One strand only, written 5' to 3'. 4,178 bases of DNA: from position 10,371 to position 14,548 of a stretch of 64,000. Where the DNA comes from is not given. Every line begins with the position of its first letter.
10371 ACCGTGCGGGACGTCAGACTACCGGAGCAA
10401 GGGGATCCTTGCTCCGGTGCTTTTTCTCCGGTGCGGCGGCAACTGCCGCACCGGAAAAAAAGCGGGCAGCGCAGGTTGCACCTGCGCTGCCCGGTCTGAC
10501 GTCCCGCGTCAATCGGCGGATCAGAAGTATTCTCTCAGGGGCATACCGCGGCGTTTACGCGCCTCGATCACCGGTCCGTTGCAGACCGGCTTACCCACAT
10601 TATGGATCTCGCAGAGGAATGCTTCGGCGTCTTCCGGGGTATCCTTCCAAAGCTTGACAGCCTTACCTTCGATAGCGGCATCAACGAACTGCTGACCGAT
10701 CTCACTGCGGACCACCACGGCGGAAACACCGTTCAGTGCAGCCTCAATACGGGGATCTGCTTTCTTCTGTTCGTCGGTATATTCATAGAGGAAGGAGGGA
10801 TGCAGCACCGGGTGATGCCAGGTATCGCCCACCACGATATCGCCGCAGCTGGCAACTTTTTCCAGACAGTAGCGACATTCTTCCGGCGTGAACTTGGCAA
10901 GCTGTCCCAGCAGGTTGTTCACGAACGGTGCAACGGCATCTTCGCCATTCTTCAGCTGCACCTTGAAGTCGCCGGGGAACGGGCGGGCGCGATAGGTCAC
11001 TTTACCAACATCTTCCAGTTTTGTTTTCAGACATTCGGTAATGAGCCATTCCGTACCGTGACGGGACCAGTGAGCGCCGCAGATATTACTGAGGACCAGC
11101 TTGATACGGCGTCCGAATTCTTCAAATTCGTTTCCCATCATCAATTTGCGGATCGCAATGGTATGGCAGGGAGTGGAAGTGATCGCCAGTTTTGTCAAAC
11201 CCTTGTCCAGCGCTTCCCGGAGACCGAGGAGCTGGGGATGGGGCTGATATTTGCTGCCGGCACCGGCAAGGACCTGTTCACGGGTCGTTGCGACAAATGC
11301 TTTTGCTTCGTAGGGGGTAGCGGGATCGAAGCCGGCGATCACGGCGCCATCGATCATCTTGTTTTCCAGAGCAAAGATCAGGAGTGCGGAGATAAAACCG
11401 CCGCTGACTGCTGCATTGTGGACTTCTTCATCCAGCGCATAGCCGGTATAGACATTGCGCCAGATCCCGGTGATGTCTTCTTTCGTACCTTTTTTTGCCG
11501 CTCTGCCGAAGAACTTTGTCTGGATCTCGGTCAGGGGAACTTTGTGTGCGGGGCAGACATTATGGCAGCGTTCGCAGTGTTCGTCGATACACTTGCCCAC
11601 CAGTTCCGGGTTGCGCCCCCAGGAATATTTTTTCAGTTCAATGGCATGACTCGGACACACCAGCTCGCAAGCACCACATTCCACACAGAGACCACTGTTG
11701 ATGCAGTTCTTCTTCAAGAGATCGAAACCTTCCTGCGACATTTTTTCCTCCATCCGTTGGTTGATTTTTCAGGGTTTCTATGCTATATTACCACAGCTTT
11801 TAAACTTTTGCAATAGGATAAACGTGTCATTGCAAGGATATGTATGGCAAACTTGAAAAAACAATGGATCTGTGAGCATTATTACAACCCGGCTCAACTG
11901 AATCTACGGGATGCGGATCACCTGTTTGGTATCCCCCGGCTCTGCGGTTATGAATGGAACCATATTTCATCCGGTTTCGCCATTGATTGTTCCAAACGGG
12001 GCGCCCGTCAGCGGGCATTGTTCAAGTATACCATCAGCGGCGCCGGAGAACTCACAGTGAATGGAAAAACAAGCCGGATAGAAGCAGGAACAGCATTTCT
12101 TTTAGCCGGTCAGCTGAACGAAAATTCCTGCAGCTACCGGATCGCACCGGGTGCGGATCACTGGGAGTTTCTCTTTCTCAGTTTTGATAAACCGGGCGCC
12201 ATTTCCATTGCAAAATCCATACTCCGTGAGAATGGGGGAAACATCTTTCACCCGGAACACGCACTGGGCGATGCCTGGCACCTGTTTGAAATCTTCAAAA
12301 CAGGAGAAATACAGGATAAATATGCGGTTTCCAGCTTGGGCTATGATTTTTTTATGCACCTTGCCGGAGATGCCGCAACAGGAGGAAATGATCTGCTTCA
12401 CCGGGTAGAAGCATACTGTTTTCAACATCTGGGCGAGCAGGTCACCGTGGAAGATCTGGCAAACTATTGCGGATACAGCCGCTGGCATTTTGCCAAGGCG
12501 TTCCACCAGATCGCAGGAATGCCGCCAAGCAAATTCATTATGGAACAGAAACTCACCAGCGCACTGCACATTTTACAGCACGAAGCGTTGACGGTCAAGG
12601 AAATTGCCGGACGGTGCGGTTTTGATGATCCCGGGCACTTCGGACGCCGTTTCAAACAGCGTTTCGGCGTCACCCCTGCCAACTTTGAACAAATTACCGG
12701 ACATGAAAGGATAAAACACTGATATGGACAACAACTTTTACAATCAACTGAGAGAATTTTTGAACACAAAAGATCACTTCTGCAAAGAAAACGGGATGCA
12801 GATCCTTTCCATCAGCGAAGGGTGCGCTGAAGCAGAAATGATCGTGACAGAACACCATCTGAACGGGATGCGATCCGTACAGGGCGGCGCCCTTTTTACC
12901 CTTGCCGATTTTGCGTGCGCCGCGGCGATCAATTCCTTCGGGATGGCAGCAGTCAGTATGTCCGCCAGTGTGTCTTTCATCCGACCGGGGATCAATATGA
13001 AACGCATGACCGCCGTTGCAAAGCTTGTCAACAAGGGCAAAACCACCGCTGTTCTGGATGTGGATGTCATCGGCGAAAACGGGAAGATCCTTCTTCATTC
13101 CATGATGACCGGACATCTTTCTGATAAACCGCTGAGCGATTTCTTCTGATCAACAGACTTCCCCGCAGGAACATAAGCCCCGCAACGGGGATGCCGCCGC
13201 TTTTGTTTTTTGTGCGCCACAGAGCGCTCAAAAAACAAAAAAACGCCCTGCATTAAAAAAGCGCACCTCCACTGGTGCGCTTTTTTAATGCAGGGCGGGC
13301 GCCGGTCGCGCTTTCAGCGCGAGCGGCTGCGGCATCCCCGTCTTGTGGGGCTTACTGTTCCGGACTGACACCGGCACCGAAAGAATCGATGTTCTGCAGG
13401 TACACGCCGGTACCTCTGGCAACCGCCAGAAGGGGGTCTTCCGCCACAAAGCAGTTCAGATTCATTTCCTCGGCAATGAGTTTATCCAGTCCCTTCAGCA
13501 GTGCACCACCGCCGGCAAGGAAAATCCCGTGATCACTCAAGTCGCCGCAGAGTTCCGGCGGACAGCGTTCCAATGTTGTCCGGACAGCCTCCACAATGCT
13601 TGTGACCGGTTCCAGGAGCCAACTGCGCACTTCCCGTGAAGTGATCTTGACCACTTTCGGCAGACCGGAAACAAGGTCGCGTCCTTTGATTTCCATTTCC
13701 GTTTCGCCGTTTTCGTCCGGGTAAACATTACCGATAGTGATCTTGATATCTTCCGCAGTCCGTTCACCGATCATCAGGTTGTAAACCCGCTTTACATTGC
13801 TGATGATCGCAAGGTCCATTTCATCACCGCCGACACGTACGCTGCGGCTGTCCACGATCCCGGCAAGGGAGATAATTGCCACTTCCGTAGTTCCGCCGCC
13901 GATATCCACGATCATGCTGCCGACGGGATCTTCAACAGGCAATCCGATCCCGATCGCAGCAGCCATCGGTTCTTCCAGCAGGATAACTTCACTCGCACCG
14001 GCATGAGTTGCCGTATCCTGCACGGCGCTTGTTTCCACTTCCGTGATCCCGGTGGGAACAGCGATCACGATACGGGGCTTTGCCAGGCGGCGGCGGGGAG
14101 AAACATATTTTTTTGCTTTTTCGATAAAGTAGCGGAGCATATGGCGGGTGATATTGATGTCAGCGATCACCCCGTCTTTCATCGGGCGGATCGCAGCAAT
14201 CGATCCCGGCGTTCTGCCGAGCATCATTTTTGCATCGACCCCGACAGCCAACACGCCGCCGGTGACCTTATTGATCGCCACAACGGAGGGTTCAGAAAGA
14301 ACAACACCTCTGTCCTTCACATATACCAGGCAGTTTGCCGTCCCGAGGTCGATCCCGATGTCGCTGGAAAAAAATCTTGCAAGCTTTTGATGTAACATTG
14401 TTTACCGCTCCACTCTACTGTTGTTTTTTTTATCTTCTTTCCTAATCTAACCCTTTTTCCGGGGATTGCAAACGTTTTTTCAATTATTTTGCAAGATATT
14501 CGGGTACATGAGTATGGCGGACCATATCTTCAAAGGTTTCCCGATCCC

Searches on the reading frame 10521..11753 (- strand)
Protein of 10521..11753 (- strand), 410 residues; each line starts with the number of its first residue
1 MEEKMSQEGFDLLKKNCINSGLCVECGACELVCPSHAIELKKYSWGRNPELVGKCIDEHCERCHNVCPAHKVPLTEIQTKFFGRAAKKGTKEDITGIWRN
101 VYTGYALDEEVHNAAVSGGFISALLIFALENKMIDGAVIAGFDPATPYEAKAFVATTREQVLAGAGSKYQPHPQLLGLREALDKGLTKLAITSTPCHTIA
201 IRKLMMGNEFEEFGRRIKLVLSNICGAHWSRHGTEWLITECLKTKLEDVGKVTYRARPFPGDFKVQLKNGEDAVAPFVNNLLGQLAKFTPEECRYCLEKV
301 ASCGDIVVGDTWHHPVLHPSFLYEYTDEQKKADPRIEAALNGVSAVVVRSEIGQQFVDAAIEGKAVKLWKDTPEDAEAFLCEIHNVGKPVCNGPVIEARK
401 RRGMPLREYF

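Call 9: search_protein_families(library=ncbifam, proteins=[window:10521-11753:-])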
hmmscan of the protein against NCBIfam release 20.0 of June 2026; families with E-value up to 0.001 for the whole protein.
window:10521-11753:- (410 aa): 19 families
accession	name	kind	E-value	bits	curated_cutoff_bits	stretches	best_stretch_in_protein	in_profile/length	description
NF006807.0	PRK09325.1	subfamily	4.6e-35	121.1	269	1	95-309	4-210/283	coenzyme F420-reducing hydrogenase subunit beta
TIGR03289.1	frhB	equivalog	1.8e-28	99.4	331.5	1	96-310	2-208/275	coenzyme F420 hydrogenase subunit beta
NF006808.0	PRK09326.1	equivalog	1.1e-18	67.2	444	1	16-310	7-270/341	F420H2 dehydrogenase subunit F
NF040616.1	F420_dehyd_FpoF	exception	5.4e-16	58.5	475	1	16-310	6-269/337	F420H2 dehydrogenase subunit FpoF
NF042909.1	FMH_DH_FwdF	exception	1e-07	31.4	375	1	9-77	213-279/336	tungsten-dependent formylmethanofuran dehydrogenase subunit FwdF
NF009053.0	PRK12387.1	subfamily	2.1e-06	27.6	204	1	19-76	36-94/180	formate hydrogenlyase complex iron-sulfur subunit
NF006076.0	PRK08222.1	equivalog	2.4e-06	27.5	270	1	19-76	36-94/181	hydrogenase 4 subunit H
NF038196.1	ferrodoxin_EFR1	subfamily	2.6e-06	27.6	75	1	14-76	177-233/242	EFR1 family ferrodoxin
TIGR03294.1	FrhG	equivalog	1e-05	25.4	245.5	1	6-74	160-222/228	coenzyme F420 hydrogenase subunit gamma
TIGR01971.1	NuoI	subfamily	2e-05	24.2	113.05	1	13-41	73-101/121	NADH-quinone oxidoreductase, chain I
NF058577.1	FdxA_fam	equivalog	4.2e-05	23.7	65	1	22-69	8-50/52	4Fe-4S ferredoxin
NF040864.1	HgcB_ferredoxin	equivalog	7.8e-05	22.4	99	1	16-41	39-64/93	mercury methylation ferredoxin HgcB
NF033683.1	di_4Fe-4S_YfhL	equivalog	8.1e-05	22.9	86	1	22-70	8-57/80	YfhL family 4Fe-4S dicluster ferredoxin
NF004541.0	PRK05888.2-2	equivalog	8.1e-05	22.5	217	1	21-82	61-121/168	NADH-quinone oxidoreductase subunit NuoI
NF009410.0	PRK12771.1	subfamily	0.00017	20.3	516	1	15-74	506-562/566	NAD(P)-binding protein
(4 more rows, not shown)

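Call 17: find_homologous_proteins(query=window:10521-11753:-, max_evalue=1e-30)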
Query window:10521-11753:- (410 aa): 80 proteins with E <= 1e-30 among 7484 candidates.
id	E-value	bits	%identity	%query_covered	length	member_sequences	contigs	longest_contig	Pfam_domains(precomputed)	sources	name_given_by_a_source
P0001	6.1e-281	949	100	99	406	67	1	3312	PF04432.19,PF04422.19,PF00037.33,PF12838.13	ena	-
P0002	2.9e-247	838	85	100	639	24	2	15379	PF04432.19,PF04422.19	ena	-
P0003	1.2e-245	833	86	99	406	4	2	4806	PF04432.19,PF04422.19,PF00037.33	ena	-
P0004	1.9e-223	760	79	99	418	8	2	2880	PF04432.19,PF04422.19,PF12837.13,PF00037.33,PF12838.13,PF13187.12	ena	-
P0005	1.5e-196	671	70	99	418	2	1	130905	PF04432.19,PF04422.19,PF00037.33,PF12838.13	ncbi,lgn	-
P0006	1.6e-190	652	70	99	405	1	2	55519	PF04432.19,PF04422.19,PF00037.33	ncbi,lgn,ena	-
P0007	1.9e-190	651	67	99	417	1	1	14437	PF04432.19,PF04422.19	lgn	-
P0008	2.0e-187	641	68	100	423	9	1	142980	PF04432.19,PF04422.19,PF00037.33,PF12838.13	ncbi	-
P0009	1.9e-186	638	65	99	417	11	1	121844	PF04432.19,PF04422.19,PF00037.33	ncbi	-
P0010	6.4e-167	574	60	99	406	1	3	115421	PF04432.19,PF04422.19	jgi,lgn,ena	-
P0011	1.5e-164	566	60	99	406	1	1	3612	PF04432.19,PF04422.19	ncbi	-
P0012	2.3e-164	565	61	99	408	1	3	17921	PF04432.19,PF04422.19,PF13484.12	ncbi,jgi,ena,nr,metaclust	ncbi:MAG: hypothetical protein A2X49_09915 [Lentisphaerae bacterium GWF2_52_8]|nr:MAG: hypothetical 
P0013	1.9e-162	559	60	99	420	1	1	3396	PF04432.19,PF04422.19,PF00037.33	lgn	-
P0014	2.8e-161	555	59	99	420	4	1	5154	PF04432.19,PF04422.19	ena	-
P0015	4.0e-160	551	60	99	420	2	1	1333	PF04432.19,PF04422.19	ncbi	-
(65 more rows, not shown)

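Call 18: find_encoding_contigs(protein=P0002, flank=6000, max_places=3)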
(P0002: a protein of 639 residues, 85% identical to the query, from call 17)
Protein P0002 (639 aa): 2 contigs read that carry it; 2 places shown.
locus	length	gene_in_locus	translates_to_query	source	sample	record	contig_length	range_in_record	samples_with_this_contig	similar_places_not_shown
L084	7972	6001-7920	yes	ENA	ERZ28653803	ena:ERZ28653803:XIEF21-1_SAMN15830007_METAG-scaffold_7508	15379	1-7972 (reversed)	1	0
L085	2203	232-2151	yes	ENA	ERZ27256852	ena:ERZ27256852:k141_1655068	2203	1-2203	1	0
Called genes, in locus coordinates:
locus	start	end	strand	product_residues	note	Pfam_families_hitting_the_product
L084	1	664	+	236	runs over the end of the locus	PF03591:AzlC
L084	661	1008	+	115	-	PF05437:AzlD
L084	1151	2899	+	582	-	PF17092:PCB_OB (faint), PF00575:S1, PF00575:S1, PF23459:S1_RRP5 (weak), PF00575:S1, PF23459:S1_RRP5 (weak), PF00575:S1, PF23459:S1_RRP5 (weak), +3 more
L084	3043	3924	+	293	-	PF02811:PHP (weak)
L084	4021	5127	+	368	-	-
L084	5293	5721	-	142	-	PF03061:4HBT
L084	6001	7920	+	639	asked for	PF04422:FrhB_FdhB_N, PF04432:FrhB_FdhB_C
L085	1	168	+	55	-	?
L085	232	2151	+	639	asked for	PF04422:FrhB_FdhB_N, PF04432:FrhB_FdhB_C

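Call 19: find_encoding_contigs(protein=P0005, flank=10000, max_places=2)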
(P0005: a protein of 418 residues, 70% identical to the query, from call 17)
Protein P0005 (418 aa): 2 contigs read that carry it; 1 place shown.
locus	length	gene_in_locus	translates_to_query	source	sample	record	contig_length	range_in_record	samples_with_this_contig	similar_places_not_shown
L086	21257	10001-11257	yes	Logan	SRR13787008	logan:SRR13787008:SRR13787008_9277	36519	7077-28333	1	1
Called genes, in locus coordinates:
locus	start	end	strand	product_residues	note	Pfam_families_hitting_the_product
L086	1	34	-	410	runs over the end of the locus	PF01134:GIDA (faint), PF07992:Pyr_redox_2 (weak), PF12831:FAD_oxidored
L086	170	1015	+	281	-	PF10114:PocR (weak), PF12833:HTH_18, PF00165:HTH_AraC (weak)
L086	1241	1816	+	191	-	-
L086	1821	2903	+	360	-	PF00392:GntR, PF13377:Peripla_BP_3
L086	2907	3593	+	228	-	-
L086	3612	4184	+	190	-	PF03648:Glyco_hydro_67N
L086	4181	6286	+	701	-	PF16126:DUF4838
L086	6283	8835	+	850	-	PF16126:DUF4838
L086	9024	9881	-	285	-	PF00165:HTH_AraC, PF12833:HTH_18, PF00165:HTH_AraC (weak)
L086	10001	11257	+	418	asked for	PF00037:Fer4 (weak), PF12838:Fer4_7 (faint), PF04422:FrhB_FdhB_N, PF04432:FrhB_FdhB_C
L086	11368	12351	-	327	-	-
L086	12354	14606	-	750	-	PF16126:DUF4838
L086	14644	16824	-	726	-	-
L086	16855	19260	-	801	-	PF16126:DUF4838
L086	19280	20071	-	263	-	PF07963:N_methyl (weak)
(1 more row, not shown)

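Call 20: find_encoding_contigs(protein=P0008, flank=10000, max_places=2)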
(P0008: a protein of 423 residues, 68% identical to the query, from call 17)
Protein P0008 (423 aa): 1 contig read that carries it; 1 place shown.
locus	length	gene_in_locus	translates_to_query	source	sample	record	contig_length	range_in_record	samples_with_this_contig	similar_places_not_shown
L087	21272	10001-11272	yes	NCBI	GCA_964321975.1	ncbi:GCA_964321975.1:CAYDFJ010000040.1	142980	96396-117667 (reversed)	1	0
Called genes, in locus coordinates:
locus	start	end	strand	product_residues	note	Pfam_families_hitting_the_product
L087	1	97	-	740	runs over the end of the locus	-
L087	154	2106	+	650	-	PF00009:GTP_EFTU, PF03144:GTP_EFTU_D2 (weak), PF00679:EFG_C, PF06421:LepA_C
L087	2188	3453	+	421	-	PF10502:Peptidase_S26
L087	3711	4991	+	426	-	PF01408:GFO_IDH_MocA, PF02894:GFO_IDH_MocA_C, PF22725:GFO_IDH_MocA_C3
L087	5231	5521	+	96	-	PF03992:ABM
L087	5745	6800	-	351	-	PF01408:GFO_IDH_MocA, PF02894:GFO_IDH_MocA_C, PF22725:GFO_IDH_MocA_C3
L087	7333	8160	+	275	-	PF12833:HTH_18, PF00165:HTH_AraC (weak)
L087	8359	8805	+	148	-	-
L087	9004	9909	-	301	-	PF00165:HTH_AraC (weak), PF12833:HTH_18, PF00165:HTH_AraC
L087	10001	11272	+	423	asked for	PF00037:Fer4 (weak), PF12838:Fer4_7 (weak), PF04422:FrhB_FdhB_N, PF04432:FrhB_FdhB_C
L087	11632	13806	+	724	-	-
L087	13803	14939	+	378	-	PF08309:LVIVD (faint)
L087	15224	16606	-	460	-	PF03721:UDPG_MGDP_dh_N, PF00984:UDPG_MGDP_dh, PF03720:UDPG_MGDP_dh_C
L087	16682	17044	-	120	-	-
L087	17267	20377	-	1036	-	PF00873:ACR_tran, PF03176:MMPL (faint), PF02355:SecD_SecF_C (faint)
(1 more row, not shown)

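Call 26: find_encoding_contigs(protein=P0003, flank=6000, max_places=3)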
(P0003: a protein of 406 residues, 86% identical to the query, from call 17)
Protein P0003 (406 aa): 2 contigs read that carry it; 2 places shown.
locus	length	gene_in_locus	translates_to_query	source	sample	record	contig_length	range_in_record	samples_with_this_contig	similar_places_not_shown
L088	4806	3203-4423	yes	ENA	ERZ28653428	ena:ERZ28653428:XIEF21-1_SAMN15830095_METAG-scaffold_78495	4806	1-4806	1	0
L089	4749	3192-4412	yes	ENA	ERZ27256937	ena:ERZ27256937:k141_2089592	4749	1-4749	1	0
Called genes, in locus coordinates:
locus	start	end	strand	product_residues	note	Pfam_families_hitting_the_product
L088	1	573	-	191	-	?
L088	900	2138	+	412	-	PF13472:Lipase_GDSL_2 (faint)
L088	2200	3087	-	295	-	PF00165:HTH_AraC (weak), PF12833:HTH_18, PF00165:HTH_AraC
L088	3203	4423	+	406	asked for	PF00037:Fer4 (weak), PF04422:FrhB_FdhB_N, PF04432:FrhB_FdhB_C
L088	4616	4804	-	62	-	?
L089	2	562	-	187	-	?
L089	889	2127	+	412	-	PF13472:Lipase_GDSL_2 (faint)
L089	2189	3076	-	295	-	PF00165:HTH_AraC (weak), PF12833:HTH_18, PF00165:HTH_AraC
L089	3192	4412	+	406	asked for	PF00037:Fer4 (weak), PF04422:FrhB_FdhB_N, PF04432:FrhB_FdhB_C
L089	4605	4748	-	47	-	?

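Call 27: find_encoding_contigs(protein=P0004, flank=6000, max_places=3)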
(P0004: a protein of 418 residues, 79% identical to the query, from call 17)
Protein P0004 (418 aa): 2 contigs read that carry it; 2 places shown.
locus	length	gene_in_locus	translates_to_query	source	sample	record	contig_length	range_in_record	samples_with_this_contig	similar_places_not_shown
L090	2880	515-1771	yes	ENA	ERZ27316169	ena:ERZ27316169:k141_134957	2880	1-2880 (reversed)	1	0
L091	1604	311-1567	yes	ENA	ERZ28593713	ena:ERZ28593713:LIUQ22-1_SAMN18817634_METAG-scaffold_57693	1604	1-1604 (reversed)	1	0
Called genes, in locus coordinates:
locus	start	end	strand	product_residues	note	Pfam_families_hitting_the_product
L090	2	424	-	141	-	?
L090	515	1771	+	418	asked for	PF00037:Fer4 (weak), PF12837:Fer4_6 (faint), PF13187:Fer4_9 (faint), PF12838:Fer4_7 (faint), PF04422:FrhB_FdhB_N, PF04432:FrhB_FdhB_C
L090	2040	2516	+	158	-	PF00664:ABC_membrane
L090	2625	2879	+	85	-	?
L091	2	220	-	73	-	?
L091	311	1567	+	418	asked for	PF00037:Fer4 (weak), PF12837:Fer4_6 (faint), PF13187:Fer4_9 (faint), PF12838:Fer4_7 (faint), PF04422:FrhB_FdhB_N, PF04432:FrhB_FdhB_C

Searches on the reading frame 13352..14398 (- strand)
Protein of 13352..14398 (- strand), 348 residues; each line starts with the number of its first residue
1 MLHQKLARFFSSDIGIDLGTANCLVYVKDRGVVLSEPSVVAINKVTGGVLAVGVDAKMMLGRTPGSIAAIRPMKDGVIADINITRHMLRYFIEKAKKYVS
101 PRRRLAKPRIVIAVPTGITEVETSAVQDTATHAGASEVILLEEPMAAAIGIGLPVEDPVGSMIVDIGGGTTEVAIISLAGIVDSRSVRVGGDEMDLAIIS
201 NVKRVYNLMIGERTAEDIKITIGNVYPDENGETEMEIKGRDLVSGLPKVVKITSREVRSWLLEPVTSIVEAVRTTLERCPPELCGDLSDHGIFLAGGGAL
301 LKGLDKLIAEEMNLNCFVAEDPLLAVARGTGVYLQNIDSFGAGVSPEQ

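Call 9: search_protein_families(library=ncbifam, proteins=[window:13352-14398:-])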
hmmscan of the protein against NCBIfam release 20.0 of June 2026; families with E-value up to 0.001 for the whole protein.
window:13352-14398:- (348 aa): 17 families
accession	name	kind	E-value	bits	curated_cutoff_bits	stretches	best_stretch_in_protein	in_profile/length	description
NF010539.0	PRK13927.1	subfamily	5.6e-149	495.6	293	1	8-340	3-332/339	rod shape-determining protein MreB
TIGR00904.1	mreB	subfamily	5.1e-145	482.7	365.75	1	10-340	1-332/334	MreB/Mrl family cell shape determining protein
NF010540.1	PRK13929.1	exception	3.5e-122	407.6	515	1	9-339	2-329/334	rod-share determining protein MreBH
NF040964.1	MamK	subfamily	4.8e-21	75.1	400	1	14-330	3-315/335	MamK family actin-like protein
NF053558.1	BeeR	equivalog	5.4e-20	71.7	530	1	14-314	3-310/349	BeeR family actin-like protein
TIGR01991.1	HscA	equivalog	1.1e-15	57.2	708.55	1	73-279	100-307/600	Fe-S protein assembly chaperone HscA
NF011660.0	PRK15080.1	equivalog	1.8e-15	56.9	182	1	72-202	63-184/277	ethanolamine utilization protein EutJ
NF003520.0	PRK05183.1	subfamily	9.3e-15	54.1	620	1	74-210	121-258/621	Fe-S protein assembly chaperone HscA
TIGR01174.1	ftsA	equivalog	2.8e-13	49.7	175.85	1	140-316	177-342/371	cell division protein FtsA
TIGR02529.1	EutJ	subfamily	2.1e-11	43.7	152.1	1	72-203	30-152/239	ethanolamine utilization protein EutJ family protein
NF009946.0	PRK13410.1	equivalog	1.4e-10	40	1019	1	78-199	110-232/669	molecular chaperone DnaK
TIGR02350.1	prok_dnaK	equivalog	2.5e-10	39.4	822.55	1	78-203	105-232/596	molecular chaperone DnaK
NF001413.0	PRK00290.1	equivalog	7.9e-10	37.7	648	1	76-201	106-231/625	molecular chaperone DnaK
NF009947.0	PRK13411.1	equivalog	8.2e-09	34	1002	1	109-203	135-235/662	molecular chaperone DnaK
TIGR01175.1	pilM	subfamily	8.3e-09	34.9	133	1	161-332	190-325/348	type IV pilus assembly protein PilM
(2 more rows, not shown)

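Call 12: find_encoding_contigs(protein=window:13352-14398:-, flank=6000, max_places=10)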
Protein window:13352-14398:- (348 aa): 23 contigs read that carry it; 3 places shown.
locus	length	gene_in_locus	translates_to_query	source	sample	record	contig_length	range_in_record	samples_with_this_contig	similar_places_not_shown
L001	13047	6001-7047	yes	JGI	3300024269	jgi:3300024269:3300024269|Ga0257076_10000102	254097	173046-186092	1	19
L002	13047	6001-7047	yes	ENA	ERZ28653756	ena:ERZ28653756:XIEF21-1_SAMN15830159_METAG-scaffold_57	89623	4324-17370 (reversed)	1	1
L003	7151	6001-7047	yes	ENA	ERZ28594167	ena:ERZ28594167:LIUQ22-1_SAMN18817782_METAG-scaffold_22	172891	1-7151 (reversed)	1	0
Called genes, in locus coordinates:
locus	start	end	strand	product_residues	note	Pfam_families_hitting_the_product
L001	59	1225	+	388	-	-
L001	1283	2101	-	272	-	PF00132:Hexapep (weak), PF25084:LbH_EIF2B (weak), PF25087:GMPPB_C, PF00132:Hexapep, PF13720:Acetyltransf_11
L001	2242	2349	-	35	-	-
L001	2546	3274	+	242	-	-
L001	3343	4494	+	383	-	PF13145:Rotamase_2, PF13616:Rotamase_3, PF00639:Rotamase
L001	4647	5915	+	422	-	PF00278:Orn_DAP_Arg_deC, PF02784:Orn_Arg_deC_N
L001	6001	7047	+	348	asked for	PF06723:MreB_Mbl, PF00022:Actin (faint), PF00012:HSP70, PF11104:PilM_2 (faint), PF14450:FtsA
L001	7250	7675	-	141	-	PF03061:4HBT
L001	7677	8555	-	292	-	PF12833:HTH_18, PF00165:HTH_AraC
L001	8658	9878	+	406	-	PF00037:Fer4 (faint), PF12838:Fer4_7 (weak), PF04422:FrhB_FdhB_N, PF04432:FrhB_FdhB_C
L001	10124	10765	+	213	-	-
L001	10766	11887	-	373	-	-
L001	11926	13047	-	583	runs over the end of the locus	PF21710:Spt6_S1 (faint), PF00575:S1 (weak), PF00575:S1, PF00575:S1, PF23459:S1_RRP5 (weak), PF00575:S1, PF23459:S1_RRP5 (weak), PF00575:S1, +3 more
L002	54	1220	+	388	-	-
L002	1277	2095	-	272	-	PF00132:Hexapep (weak), PF25084:LbH_EIF2B (weak), PF25087:GMPPB_C, PF00132:Hexapep, PF13720:Acetyltransf_11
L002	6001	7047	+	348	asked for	PF06723:MreB_Mbl, PF00022:Actin (faint), PF00012:HSP70, PF11104:PilM_2 (faint), PF14450:FtsA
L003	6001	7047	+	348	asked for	PF06723:MreB_Mbl, PF00022:Actin (faint), PF00012:HSP70, PF11104:PilM_2 (faint), PF14450:FtsA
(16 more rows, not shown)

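Call 15: find_related_loci(query=window:13352-14398:-, collection=genome_contigs, flank=10000)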
Query window:13352-14398:- (348 aa) in genome_contigs; peptide patterns used: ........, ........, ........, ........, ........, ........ (x = any residue, [..] = any of these).
600 stretches matched a pattern (row limit reached: there are more); 599 encode a relative of the query (tblastn E <= 1e-3); the best 80 are kept; 80 distinct loci.
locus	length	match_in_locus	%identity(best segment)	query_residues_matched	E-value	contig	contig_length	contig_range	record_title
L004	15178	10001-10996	66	2-338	4e-141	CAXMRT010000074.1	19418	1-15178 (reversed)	MAG: uncultured Gemmatimonadales bacterium isolate 07C-BC-St05_bin.6.orig genome assembly, contig: k141_4000057, whole g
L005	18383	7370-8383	66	5-348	1e-139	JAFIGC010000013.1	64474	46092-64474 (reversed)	MAG: Verrucomicrobia bacterium isolate BM_Day0_Bin.15 NODE_75_length_64474_cov_8.377901, whole genome shotgun sequence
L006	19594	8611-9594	67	5-337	3e-138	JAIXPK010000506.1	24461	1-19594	MAG: Verrucomicrobiaceae bacterium isolate C1_MAG_00061 C1_MAG_00061_000000000288, whole genome shotgun sequence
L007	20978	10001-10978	67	9-337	3e-137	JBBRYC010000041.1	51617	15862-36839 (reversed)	MAG: Chthoniobacterales bacterium isolate La5_metabat2.013 La5_metabat2.013_K_2508403_L_51617_cov_16.0089, whole genome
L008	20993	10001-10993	66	6-338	7e-137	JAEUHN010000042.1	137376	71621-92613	MAG: Verrucomicrobiaceae bacterium isolate new MAG-18 k141_2408368, whole genome shotgun sequence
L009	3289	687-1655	67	9-337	2e-142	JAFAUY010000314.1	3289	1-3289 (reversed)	MAG: Verrucomicrobiota bacterium isolate CP_BM_RX_22 BM_RX_k147_1125577, whole genome shotgun sequence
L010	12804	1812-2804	65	2-338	1e-136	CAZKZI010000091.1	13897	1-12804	MAG TPA_asm: uncultured Lentisphaeraceae bacterium isolate SRP178699_co1_607 genome assembly, contig: NODE_5796_length_1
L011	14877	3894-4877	68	6-338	9e-136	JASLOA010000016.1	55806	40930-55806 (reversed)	MAG: Kiritimatiellia bacterium isolate Arabian11_MAG_24 c_000000417273, whole genome shotgun sequence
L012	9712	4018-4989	68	9-337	2e-135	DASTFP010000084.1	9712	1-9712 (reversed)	MAG TPA_asm: Terrimicrobiaceae bacterium isolate SMAG_U7 k141_2835055, whole genome shotgun sequence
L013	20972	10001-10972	68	9-337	1e-134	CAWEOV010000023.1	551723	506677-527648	MAG: uncultured Verrucomicrobiae bacterium isolate MFD02242.bin.1.322 genome assembly, contig: contig_7401, whole genome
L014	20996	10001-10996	66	1-337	5e-133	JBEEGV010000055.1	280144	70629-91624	MAG: Verrucomicrobiota bacterium isolate BP_778 scaffold_523922, whole genome shotgun sequence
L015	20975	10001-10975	66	9-338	1e-135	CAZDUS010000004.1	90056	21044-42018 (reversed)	MAG TPA_asm: uncultured Verrucomicrobiota bacterium isolate SRP272421_co1_512 genome assembly, contig: NODE_276_length_9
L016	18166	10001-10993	65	2-340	3e-132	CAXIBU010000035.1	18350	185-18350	MAG TPA_asm: uncultured Verrucomicrobiales bacterium isolate ERR7163070_binner13_23 genome assembly, contig: ERZ8868561.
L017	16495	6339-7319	67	9-337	2e-132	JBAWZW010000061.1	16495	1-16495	MAG: Verrucomicrobiota bacterium isolate ELA125 MAG125_61, whole genome shotgun sequence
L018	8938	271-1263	63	1-337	8e-132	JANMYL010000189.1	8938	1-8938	MAG: Akkermansiaceae bacterium isolate OTE_8_metabat_330 OTE_8_k141_2252497, whole genome shotgun sequence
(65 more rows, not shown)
